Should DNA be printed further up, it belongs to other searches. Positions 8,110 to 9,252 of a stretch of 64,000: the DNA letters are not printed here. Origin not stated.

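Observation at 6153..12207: uxuA-uxuB operon extended by two TIM-barrel isomerase/lyase-like genes plus a Gfo/Idh/MocA oxidoreductase, with no uxaC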

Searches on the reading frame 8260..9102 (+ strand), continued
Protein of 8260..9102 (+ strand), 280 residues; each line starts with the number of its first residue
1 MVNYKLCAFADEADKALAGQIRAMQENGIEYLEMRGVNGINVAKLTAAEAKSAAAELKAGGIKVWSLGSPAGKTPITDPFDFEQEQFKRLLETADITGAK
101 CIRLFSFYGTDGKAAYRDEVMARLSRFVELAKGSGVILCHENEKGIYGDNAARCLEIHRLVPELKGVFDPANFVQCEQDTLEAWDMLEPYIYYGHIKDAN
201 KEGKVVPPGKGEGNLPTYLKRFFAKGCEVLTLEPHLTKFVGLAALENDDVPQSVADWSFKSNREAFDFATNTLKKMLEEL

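Call 34: search_solved_structures(query=A1, max_evalue=0.1, show_alignments=2)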
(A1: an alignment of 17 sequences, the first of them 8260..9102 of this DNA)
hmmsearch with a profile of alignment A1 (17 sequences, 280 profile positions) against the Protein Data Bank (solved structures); distinct sequences matched with E-value up to 0.1: 2.
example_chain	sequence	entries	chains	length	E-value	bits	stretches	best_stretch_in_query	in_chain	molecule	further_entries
8z1i_A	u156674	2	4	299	9.9e-07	31.7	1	114-200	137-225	Art22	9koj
3dx5_A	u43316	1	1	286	0.0011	21.7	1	18-200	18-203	uncharacterized protein AsbF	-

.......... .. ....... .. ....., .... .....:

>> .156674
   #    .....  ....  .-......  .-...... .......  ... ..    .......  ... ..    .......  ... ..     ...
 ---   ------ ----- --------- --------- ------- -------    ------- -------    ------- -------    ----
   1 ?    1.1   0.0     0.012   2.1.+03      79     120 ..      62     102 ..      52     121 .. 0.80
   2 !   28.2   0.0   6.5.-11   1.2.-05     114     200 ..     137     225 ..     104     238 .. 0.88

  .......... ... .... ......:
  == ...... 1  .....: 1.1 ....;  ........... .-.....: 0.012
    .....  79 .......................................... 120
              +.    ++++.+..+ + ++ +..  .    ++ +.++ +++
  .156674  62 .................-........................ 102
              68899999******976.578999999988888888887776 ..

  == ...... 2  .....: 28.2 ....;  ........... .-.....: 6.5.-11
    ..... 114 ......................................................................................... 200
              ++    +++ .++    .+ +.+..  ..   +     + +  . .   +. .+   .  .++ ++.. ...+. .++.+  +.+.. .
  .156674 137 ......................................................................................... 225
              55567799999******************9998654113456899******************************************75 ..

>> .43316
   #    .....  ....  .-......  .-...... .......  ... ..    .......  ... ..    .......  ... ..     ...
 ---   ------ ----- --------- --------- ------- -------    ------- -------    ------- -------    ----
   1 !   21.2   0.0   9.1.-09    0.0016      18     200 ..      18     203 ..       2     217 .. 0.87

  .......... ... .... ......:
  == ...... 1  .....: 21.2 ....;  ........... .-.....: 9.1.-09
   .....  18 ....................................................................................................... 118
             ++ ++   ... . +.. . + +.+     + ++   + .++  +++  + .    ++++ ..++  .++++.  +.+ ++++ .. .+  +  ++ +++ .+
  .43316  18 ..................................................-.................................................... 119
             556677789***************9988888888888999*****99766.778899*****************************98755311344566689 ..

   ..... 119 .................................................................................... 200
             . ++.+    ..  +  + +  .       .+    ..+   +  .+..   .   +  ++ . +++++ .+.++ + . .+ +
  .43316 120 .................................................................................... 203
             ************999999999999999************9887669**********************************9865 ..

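Call 44: predict_structure(alignment_id=A1)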
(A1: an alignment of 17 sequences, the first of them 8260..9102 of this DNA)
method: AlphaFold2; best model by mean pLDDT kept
length: 280 residues; sequences in the alignment: 17
mean_pLDDT: 90.6   pTM: 0.89
mean pLDDT of the five models: 90.6, 90.0, 88.5, 88.4, 88.4
residues with pLDDT >= 90: 218; 70-90: 39; 50-70: 18; < 50: 5
segments of 3 or more residues with pLDDT < 50: 249-251
pLDDT, mean of each block of 10 residues (from residue 1): 86 93 96 92 94 98 91 92 94 97 96 97 98 97 95 98 97 95 97 94 89 92 93 71 52 66 91 88
secondary structure, 60 per line:
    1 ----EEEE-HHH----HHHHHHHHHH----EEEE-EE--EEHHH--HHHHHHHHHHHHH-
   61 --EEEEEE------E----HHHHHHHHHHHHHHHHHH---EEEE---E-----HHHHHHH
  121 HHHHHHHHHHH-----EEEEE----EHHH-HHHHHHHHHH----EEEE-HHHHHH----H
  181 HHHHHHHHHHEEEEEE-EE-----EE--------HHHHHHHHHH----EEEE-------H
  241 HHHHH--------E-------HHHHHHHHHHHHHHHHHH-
elements in order: E5-8 H17-26 E31-34 H47-59 E63-68 H80-97 E101-104 H114-131 E137-141 H151-160 E165-168 H170-175 H180-190 E191-196 H215-224 E229-232 H240-245 H262-279

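Call 47: fold_search(model_id=the predicted structure, library=pdb)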
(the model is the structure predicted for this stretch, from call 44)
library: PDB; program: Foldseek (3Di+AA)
matches with E <= 10: 1839; with E <= 0.001: 299
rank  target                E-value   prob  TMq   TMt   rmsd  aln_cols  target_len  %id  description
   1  3u0h_A                2.5e-12  1.00  0.71  0.71   4.2       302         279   13  The Structure of a Xylose Isomerase domain protein from Alicyclobacillus acidocaldarius subsp. acidocaldarius. (released 2011-11-09)
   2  3tva_B                7.5e-12  1.00  0.70  0.71   4.1       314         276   17  Crystal Structure of Xylose isomerase domain protein from Planctomyces limnophilus (released 2011-10-05)
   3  4ytr_B                8.4e-12  1.00  0.72  0.68   4.6       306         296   16  Crystal structure of D-tagatose 3-epimerase C66S from Pseudomonas cichorii in complex with 1-deoxy L-tagatose (released 2016-03-23)
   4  4xsl_D                8.4e-12  1.00  0.73  0.70   4.6       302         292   15  Crystal strcutre of D-tagatose 3-epimerase C66S from Pseudomonas cichorii in complex with glycerol (released 2016-01-27)
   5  4q7i_A                9.9e-12  1.00  0.73  0.69   4.4       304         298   14  Crystal structure of engineered thermostable D-tagatose 3-epimerase PcDTE-Var8 (released 2014-10-22)
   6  9koj_A                1.5e-11  1.00  0.75  0.76   3.4       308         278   16  Crystal structure of the isomerase Art22 (released 2025-07-30)
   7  7dz4_A                1.5e-11  1.00  0.72  0.71   4.7       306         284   15  Crystal structures of D-allulose 3-epimerase with D-tagatose from Sinorhizobium fredii (released 2022-08-03)
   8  3dx5                  1.6e-11  1.00  0.70  0.72   3.7       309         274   14  Crystal structure of the probable 3-DHS dehydratase AsbF involved in the petrobactin synthesis from Bacillus anthracis (released 2008-09-02)
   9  8z1i_A                1.9e-11  1.00  0.75  0.77   3.3       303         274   16  Crystal structure of the isomerase Art22 with ethylene glycol (released 2025-04-16)
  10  8z1i_B                2.0e-11  1.00  0.75  0.78   3.4       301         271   17  Crystal structure of the isomerase Art22 with ethylene glycol (released 2025-04-16)
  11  4pgl_B                2.1e-11  1.00  0.73  0.70   4.6       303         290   14  Crystal structure of engineered D-tagatose 3-epimerase PcDTE-ILS6 (released 2014-10-22)
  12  4q7i_B                2.6e-11  1.00  0.74  0.71   4.3       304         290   15  Crystal structure of engineered thermostable D-tagatose 3-epimerase PcDTE-Var8 (released 2014-10-22)
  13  3cqj_B                2.8e-11  1.00  0.77  0.79   3.6       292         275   15  Crystal Structure of L-xylulose-5-phosphate 3-epimerase UlaE (form B) complex with Zn2+ (released 2008-11-25)
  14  7dz3_C                2.8e-11  1.00  0.73  0.72   4.4       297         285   13  Crystal structures of D-allulose 3-epimerase with D-fructose from Sinorhizobium fredii (released 2022-08-03)
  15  3cqj_A                3.0e-11  1.00  0.75  0.76   3.8       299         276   16  Crystal Structure of L-xylulose-5-phosphate 3-epimerase UlaE (form B) complex with Zn2+ (released 2008-11-25)
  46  6wn6_A                2.6e-10  1.00  0.70  0.74   3.8       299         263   15  Crystal structure of 3-keto-D-glucoside 4-epimerase, YcjR, from E. coli, apo form (released 2020-06-10)
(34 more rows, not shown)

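Call 62: search_protein_families(library=pfam, proteins=[L019:3102-4052:+, L015:8214-8996:-, L023:1022-1792:-, L069:740-2275:+, L007:1861-2949:+, L009:7072-8559:-, L012:3610-4929:-, L015:17763-18602:+, L019:15543-16529:+], max_evalue=0.001)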
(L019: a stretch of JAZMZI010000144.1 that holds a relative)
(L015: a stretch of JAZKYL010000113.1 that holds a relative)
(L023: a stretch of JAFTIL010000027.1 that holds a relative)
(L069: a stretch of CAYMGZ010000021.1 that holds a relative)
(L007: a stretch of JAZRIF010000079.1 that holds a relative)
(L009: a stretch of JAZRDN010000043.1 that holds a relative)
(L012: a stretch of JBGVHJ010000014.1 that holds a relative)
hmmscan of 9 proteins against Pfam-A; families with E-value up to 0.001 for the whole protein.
L019:3102-4052:+ (316 aa): 2 families
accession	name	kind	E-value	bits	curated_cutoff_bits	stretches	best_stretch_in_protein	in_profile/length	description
PF21537.2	DUF1980_C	-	3.1e-24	85.7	25.9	1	194-310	20-136/141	DUF1980 C-terminal domain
PF02492.25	cobW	-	2.4e-07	30.9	20.7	1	7-167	1-174/180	CobW/HypB/UreG, nucleotide-binding domain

L015:8214-8996:- (260 aa): 5 families
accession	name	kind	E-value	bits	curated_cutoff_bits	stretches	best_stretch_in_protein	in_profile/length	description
PF12833.13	HTH_18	-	1.5e-18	67.2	33.6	1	173-250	2-79/80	Helix-turn-helix domain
PF00165.29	HTH_AraC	-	9.7e-15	54.7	26.6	1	220-249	13-41/42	Bacterial regulatory helix-turn-helix proteins, AraC family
PF02311.25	AraC_binding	-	5e-05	23.5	21.1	1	18-69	7-58/135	AraC-like ligand binding domain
PF07883.17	Cupin_2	-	8.9e-05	22.6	27.2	1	33-67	17-51/70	Cupin domain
PF22200.2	ExsA_N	-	0.00034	21.4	27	0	35-92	1-57/136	ExsA N-terminal regulatory domain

L023:1022-1792:- (256 aa): 4 families
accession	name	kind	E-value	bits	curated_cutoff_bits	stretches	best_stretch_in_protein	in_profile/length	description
PF04002.20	RadC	-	7.4e-30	103.8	22.1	1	118-229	5-116/121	RadC-like JAB domain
PF20582.4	UPF0758_N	-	1.4e-05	25.6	27.1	1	19-90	6-76/77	UPF0758 N-terminal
PF14464.11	Prok-JAB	-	3.6e-05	24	25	1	167-202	59-91/114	Prokaryotic homologs of the JAB domain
PF12826.13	HHH_2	-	0.00022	21.8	27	1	56-94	14-52/64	Helix-hairpin-helix motif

L069:740-2275:+ (511 aa): 1 family
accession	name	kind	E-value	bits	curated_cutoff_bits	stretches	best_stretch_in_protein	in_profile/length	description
PF07556.16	DUF1538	-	4.7e-137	454.5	22.6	2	270-478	1-210/211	Protein of unknown function (DUF1538)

L007:1861-2949:+ (362 aa): 1 family
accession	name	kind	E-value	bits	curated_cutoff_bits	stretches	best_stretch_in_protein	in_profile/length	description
PF13604.12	AAA_30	-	9.2e-06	26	27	1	31-71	16-56/191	AAA domain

L009:7072-8559:- (495 aa): 3 families
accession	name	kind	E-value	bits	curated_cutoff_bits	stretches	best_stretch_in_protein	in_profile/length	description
PF08245.18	Mur_ligase_M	-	8.3e-41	140.6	24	1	110-316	2-200/200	Mur ligase middle domain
PF02875.26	Mur_ligase_C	-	4e-30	105.7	28.4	1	337-463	1-127/127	Mur ligase, glutamate ligase domain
PF01225.30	Mur_ligase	-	5.1e-05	24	21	1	24-96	2-94/95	Mur ligase family, catalytic domain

L012:3610-4929:- (439 aa): 0 families

L015:17763-18602:+ (279 aa): 4 families
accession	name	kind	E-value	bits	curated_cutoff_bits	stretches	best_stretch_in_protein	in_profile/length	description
PF14748.11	P5CR_dimer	-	2.2e-24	86.2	25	1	162-275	1-105/105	Pyrroline-5-carboxylate reductase dimerisation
PF03807.23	F420_oxidored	-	5.4e-14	53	21.6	1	3-100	1-94/94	NADP oxidoreductase coenzyme F420-dependent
PF03446.21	NAD_binding_2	-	1.1e-06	29.2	21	1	3-74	1-66/161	NAD binding domain of 6-phosphogluconate dehydrogenase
PF02153.23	PDH_N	-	3.9e-05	23.6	26.5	1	32-136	13-118/154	Prephenate dehydrogenase, nucleotide-binding domain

L019:15543-16529:+ (328 aa): 1 family
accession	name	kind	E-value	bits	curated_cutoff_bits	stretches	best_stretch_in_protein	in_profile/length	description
PF04854.19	DUF624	-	2.3e-07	31.3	24.2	1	113-184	4-76/77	Protein of unknown function, DUF624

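Call 68: search_protein_families(library=ncbifam, proteins=[L041:2197-3051:+, L043:12864-13895:+], max_evalue=0.001)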
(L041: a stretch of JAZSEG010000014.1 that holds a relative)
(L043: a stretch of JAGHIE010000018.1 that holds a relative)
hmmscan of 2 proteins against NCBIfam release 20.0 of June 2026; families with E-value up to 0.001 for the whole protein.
L041:2197-3051:+ (284 aa): 0 families

L043:12864-13895:+ (344 aa): 8 families
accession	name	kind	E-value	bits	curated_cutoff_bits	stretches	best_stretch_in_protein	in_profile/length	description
TIGR04380.1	myo_inos_iolG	equivalog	3.2e-24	85.4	355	1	9-328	23-328/330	inositol 2-dehydrogenase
NF040723.1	UDP-GlcNAcDh_Arch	equivalog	2e-21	76.8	450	1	10-238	22-233/302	UDP-N-acetylglucosamine 3-dehydrogenase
NF008607.0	PRK11579.1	subfamily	9.4e-17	61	330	1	10-186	27-195/346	oxidoreductase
NF041392.1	XylDh_Gfo6_Halo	equivalog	2.7e-13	49.4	350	1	16-330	45-349/350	D-xylose 1-dehydrogenase Gfo6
NF052479.1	LevoglcsnDh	equivalog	5.5e-12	45.1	650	1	16-187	39-209/386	levoglucosan dehydrogenase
NF007574.0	PRK10206.1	equivalog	1.5e-07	30.8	352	1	31-187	46-194/345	oxidoreductase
NF058561.1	BT_2158_fam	equivalog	1.8e-07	30.1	750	1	10-129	54-175/487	glycoside 3-dehydrogenase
NF052679.1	InsChiInosDhIolG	equivalog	1.9e-05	23.9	540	1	12-132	27-149/343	bifunctional inositol 2-dehydrogenase/D-chiro-inositol 1-dehydrogenase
